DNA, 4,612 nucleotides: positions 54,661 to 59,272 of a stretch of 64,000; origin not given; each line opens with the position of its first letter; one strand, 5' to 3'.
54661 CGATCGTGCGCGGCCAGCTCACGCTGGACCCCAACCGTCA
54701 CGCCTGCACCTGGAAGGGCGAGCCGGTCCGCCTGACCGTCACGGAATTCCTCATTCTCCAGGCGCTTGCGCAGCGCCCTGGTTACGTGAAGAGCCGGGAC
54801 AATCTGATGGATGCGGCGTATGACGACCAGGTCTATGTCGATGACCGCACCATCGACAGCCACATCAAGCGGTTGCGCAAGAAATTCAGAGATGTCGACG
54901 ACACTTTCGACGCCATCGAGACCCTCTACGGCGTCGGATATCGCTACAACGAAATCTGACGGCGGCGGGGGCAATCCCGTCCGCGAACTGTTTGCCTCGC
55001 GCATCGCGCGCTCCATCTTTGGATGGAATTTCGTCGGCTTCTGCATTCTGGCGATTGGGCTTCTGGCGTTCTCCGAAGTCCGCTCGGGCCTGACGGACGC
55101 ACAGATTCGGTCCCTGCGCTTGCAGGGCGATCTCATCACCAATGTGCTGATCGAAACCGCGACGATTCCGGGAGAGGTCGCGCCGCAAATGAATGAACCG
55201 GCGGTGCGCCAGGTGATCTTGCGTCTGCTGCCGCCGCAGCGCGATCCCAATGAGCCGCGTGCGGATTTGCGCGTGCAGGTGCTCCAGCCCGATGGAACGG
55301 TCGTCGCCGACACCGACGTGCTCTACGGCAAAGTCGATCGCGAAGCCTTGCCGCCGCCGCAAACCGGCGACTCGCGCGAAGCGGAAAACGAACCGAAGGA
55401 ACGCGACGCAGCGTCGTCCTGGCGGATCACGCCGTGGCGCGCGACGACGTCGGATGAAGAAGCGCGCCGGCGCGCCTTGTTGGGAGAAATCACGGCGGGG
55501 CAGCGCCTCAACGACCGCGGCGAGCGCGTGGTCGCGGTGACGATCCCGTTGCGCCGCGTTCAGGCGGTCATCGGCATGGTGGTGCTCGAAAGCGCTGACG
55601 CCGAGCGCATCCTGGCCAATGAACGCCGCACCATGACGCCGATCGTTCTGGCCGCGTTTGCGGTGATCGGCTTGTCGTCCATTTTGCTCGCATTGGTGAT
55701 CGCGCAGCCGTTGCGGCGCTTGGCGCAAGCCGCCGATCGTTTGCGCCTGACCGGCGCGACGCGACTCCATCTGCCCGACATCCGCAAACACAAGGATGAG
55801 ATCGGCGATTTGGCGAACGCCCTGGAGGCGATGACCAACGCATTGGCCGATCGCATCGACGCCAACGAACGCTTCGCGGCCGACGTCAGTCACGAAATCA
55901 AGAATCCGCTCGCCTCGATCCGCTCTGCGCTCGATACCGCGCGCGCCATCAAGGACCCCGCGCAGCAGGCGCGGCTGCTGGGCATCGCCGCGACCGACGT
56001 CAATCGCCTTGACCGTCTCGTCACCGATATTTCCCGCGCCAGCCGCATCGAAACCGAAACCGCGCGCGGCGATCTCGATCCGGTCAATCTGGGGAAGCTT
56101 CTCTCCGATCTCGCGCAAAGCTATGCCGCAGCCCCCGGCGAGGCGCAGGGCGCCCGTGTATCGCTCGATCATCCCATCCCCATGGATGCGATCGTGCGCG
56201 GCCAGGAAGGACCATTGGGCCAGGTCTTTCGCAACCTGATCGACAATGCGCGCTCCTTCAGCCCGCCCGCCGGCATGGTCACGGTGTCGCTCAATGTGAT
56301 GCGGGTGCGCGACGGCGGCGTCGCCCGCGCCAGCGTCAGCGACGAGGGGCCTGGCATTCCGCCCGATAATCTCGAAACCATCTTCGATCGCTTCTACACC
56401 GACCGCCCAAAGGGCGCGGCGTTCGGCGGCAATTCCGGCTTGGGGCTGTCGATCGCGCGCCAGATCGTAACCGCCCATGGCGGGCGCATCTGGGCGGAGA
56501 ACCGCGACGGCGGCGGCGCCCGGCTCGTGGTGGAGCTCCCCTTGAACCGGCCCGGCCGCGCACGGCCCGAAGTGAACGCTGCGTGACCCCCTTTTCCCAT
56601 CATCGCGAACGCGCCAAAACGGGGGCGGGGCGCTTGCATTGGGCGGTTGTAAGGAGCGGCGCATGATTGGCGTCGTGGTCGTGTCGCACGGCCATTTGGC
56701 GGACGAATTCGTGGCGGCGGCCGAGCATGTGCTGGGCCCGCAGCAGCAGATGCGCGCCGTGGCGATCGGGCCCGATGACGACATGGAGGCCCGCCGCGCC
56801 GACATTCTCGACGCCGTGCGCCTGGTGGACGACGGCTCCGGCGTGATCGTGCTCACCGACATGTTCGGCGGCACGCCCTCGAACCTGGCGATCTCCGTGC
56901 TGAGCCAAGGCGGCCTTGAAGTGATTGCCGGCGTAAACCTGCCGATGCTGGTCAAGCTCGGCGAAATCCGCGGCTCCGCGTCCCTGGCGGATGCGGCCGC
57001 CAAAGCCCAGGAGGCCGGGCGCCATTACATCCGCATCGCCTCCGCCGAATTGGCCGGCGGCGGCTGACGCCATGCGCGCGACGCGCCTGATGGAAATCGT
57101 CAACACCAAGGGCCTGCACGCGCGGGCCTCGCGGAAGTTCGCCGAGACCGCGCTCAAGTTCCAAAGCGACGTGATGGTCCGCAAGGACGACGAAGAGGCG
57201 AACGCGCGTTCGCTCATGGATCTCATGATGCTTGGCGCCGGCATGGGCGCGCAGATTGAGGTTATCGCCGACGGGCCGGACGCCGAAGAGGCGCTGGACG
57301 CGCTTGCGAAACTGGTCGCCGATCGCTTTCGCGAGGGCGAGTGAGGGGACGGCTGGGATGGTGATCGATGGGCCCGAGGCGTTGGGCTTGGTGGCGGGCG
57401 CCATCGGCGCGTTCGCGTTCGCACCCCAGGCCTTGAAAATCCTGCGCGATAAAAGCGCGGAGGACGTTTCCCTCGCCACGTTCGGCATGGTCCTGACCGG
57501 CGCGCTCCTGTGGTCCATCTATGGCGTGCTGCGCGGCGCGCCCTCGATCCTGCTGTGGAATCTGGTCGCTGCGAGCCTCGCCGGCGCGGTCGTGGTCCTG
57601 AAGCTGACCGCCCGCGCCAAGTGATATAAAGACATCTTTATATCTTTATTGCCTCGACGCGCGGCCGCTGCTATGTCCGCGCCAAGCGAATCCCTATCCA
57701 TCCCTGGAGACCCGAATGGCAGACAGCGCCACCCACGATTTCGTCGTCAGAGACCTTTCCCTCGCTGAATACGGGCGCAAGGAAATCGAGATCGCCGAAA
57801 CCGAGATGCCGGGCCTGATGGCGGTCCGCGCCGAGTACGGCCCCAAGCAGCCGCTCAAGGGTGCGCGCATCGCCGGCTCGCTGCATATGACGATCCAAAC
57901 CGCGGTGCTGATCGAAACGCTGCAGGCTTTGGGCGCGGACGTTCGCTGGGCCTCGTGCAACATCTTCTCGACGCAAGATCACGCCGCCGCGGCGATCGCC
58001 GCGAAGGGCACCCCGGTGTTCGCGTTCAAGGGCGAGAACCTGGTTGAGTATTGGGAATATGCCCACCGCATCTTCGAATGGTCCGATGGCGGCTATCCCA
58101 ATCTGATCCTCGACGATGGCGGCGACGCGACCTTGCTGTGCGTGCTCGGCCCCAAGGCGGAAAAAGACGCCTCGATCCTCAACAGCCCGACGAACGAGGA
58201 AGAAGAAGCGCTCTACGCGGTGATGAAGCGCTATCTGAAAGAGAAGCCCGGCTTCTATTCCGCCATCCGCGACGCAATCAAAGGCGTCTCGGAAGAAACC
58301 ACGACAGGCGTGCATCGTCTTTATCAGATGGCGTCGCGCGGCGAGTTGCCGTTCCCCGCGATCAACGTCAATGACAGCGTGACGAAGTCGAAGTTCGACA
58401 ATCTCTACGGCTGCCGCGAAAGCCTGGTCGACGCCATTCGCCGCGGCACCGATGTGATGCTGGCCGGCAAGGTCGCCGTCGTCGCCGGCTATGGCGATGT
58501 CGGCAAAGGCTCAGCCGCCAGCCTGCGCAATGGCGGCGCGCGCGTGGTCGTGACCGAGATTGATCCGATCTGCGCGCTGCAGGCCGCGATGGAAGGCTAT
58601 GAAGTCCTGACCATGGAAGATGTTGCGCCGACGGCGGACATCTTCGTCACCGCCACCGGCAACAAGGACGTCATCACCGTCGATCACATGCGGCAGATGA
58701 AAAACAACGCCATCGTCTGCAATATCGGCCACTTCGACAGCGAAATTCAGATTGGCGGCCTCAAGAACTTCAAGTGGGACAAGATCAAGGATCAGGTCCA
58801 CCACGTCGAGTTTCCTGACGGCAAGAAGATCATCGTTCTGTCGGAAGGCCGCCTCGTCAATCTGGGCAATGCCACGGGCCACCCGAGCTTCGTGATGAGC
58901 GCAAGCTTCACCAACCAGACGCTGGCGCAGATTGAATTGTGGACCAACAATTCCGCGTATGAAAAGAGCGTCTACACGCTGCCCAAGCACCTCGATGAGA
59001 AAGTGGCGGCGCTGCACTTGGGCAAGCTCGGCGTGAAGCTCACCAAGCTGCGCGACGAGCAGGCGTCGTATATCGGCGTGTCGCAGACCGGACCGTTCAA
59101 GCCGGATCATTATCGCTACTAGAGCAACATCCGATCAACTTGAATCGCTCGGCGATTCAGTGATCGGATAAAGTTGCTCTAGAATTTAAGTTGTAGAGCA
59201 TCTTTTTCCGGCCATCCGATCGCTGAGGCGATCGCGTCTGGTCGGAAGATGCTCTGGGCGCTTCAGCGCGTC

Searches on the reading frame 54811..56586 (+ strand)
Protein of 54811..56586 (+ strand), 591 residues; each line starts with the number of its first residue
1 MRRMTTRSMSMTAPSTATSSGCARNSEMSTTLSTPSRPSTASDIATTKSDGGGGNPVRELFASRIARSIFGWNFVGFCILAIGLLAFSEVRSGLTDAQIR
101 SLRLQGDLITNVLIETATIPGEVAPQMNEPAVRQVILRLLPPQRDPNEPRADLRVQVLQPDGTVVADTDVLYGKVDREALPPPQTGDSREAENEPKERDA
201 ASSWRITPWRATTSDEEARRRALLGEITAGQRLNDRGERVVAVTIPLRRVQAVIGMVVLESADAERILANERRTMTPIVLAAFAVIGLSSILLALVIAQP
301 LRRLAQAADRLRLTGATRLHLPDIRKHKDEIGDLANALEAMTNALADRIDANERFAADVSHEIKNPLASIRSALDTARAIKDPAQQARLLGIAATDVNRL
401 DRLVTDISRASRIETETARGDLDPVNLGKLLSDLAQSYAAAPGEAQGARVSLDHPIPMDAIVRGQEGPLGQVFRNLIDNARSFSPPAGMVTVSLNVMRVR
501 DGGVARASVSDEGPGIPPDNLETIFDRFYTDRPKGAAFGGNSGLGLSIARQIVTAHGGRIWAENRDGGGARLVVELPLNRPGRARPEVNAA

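Call 40: search_protein_families(library=pfam, proteins=[window:54811-56586:+], max_evalue=0.001)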
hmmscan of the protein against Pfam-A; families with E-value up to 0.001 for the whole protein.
window:54811-56586:+ (591 aa): 4 families
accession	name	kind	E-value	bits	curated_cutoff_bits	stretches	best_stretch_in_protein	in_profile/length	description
PF02518.31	HATPase_c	-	1.3e-27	96.9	26.4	1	466-579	3-110/111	Histidine kinase-, DNA gyrase B-, and HSP90-like ATPase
PF00512.31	HisKA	-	3e-14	53.3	26.9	1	352-415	2-65/66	His Kinase A (phospho-acceptor) domain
PF13755.11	Sensor_TM1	-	2.2e-10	40.6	26.6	1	58-114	5-61/68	Sensor N-terminal transmembrane domain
PF00672.30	HAMP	-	2.7e-07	31.2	25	1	292-346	1-52/53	HAMP domain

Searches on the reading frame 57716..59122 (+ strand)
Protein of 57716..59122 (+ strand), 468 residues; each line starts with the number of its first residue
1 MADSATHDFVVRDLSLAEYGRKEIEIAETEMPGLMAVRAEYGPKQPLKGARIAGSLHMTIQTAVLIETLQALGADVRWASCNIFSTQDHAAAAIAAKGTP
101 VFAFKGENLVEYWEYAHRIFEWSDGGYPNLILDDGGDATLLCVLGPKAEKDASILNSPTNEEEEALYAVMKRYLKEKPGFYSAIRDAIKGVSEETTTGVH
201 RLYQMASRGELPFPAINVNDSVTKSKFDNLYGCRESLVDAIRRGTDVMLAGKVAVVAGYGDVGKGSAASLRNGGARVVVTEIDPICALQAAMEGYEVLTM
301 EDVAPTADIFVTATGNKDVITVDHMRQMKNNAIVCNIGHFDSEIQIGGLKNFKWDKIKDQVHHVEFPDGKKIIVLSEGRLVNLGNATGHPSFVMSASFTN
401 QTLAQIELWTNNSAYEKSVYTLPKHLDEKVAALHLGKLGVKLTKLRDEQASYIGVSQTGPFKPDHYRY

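Call 40: search_protein_families(library=pfam, proteins=[window:57716-59122:+], max_evalue=0.001)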
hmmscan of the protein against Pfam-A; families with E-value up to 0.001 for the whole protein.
window:57716-59122:+ (468 aa): 5 families
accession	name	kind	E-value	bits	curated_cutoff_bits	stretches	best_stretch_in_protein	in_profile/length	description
PF05221.23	AdoHcyase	-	8e-147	488.6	25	1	8-467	1-299/299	S-adenosyl-L-homocysteine hydrolase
PF00670.27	AdoHcyase_NAD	-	3.4e-81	271.6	27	1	229-388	1-162/162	S-adenosyl-L-homocysteine hydrolase, NAD binding domain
PF02826.25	2-Hacid_dh_C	-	3e-07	30.4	25.1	1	248-338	33-127/178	D-isomer specific 2-hydroxyacid dehydrogenase, NAD binding domain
PF07991.19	KARI_N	-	5.8e-06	26.4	20.6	1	249-314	2-68/165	Acetohydroxy acid isomeroreductase, NADPH-binding domain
PF13241.12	NAD_binding_7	-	0.00075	20.5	22.1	0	249-337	5-91/104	Putative NAD(P)-binding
